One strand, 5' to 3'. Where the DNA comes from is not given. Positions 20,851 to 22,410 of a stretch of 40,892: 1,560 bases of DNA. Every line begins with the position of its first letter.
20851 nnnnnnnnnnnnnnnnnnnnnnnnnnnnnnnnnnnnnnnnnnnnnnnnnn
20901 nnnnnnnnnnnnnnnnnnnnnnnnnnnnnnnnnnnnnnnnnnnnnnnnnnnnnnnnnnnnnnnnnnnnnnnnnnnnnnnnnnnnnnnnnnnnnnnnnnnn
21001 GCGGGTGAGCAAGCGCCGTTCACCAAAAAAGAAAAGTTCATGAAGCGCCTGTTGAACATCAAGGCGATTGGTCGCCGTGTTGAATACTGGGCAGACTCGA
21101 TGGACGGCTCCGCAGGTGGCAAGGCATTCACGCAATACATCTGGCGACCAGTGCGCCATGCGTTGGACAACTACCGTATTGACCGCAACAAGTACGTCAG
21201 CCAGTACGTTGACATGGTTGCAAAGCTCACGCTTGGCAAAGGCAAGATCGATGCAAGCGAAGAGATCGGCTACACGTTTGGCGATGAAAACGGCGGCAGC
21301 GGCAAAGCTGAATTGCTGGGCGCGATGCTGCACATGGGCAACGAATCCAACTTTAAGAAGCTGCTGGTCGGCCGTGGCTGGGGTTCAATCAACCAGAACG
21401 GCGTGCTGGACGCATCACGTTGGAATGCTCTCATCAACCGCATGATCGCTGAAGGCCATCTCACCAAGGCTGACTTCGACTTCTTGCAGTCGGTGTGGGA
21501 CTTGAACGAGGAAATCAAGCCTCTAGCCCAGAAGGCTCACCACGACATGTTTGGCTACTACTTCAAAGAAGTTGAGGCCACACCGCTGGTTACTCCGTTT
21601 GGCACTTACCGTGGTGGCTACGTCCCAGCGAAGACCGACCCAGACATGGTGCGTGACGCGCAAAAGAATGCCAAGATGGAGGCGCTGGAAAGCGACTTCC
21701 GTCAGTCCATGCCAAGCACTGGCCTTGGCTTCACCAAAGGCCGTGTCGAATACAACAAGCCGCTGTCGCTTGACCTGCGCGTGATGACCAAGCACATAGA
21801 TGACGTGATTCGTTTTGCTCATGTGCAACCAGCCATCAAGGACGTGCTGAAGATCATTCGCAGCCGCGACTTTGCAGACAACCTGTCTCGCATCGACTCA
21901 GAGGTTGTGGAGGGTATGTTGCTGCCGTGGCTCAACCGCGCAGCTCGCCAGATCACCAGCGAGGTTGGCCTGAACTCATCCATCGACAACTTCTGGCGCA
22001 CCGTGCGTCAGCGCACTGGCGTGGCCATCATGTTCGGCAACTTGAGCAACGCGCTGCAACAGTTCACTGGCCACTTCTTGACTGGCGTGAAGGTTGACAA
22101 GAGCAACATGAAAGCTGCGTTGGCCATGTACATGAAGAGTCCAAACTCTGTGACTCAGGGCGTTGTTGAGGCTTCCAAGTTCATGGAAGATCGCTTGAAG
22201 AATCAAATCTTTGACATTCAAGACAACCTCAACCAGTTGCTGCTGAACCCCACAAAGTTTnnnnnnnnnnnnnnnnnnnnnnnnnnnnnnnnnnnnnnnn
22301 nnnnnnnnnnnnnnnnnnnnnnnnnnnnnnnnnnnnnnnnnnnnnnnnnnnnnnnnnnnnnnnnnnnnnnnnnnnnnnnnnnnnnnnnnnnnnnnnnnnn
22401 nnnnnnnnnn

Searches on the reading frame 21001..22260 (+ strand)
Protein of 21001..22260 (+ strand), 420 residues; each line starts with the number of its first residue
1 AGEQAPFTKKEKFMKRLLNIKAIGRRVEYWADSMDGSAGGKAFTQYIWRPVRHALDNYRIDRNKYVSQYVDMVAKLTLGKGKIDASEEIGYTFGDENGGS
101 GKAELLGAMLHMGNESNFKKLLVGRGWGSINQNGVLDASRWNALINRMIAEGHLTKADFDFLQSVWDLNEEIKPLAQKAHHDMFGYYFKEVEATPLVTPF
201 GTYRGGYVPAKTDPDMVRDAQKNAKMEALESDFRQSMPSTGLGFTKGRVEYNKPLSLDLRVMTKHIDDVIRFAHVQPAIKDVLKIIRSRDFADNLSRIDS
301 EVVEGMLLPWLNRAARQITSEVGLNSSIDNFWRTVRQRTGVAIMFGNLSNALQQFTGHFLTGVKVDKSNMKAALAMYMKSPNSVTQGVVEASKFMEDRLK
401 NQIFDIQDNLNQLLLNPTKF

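Call 11: search_protein_families(library=pfam, proteins=[window:21001-22260:+], max_evalue=10)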
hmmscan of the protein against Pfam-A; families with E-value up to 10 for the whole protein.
window:21001-22260:+ (420 aa): 1 family
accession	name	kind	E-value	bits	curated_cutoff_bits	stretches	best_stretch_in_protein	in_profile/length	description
PF09382.16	RQC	-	0.18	12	23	1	137-178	60-99/114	RQC domain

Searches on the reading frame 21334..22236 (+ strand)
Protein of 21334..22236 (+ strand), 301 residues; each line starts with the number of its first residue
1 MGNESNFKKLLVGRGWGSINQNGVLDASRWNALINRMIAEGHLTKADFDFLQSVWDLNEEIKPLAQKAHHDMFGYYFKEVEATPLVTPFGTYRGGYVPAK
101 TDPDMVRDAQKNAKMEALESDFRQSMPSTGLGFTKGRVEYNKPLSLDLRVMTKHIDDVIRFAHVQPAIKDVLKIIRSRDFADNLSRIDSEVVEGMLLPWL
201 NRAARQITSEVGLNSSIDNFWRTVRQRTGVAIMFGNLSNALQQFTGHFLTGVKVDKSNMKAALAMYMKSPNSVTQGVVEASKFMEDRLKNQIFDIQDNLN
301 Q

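Call 87: find_homologous_proteins(query=window:21334-22236:+, max_evalue=0.001)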
Query window:21334-22236:+ (301 aa): 19 proteins with E <= 0.001 among 853 candidates.
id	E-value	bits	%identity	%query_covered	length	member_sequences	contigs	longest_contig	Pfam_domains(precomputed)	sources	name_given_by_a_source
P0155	2.8e-106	373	65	86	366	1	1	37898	-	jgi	jgi:hypothetical protein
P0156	2.7e-103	364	68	80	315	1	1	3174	-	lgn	-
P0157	1.1e-95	339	69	69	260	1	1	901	-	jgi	jgi:hypothetical protein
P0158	2.9e-90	321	67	72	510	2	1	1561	-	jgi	jgi:hypothetical protein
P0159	6.7e-78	280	45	99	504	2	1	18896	-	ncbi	-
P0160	3.8e-75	271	67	62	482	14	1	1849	-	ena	-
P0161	5.4e-72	261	63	65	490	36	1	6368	-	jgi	jgi:hypothetical protein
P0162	6.4e-65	238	58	62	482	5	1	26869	-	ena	-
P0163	5.8e-62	228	61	58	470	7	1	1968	-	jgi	jgi:hypothetical protein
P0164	1.0e-61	227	54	65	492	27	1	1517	-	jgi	jgi:hypothetical protein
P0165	1.9e-61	226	66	54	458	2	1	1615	-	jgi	-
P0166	4.8e-55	205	54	58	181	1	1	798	-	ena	-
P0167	1.6e-53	200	55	56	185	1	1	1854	-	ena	-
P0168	4.3e-53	199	49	67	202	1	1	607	-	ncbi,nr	ncbi:MAG: hypothetical protein KDF61_18110, partial [Rhodocyclaceae bacterium]|nr:hypothetical prote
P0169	2.6e-50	190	60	52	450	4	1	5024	-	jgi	jgi:hypothetical protein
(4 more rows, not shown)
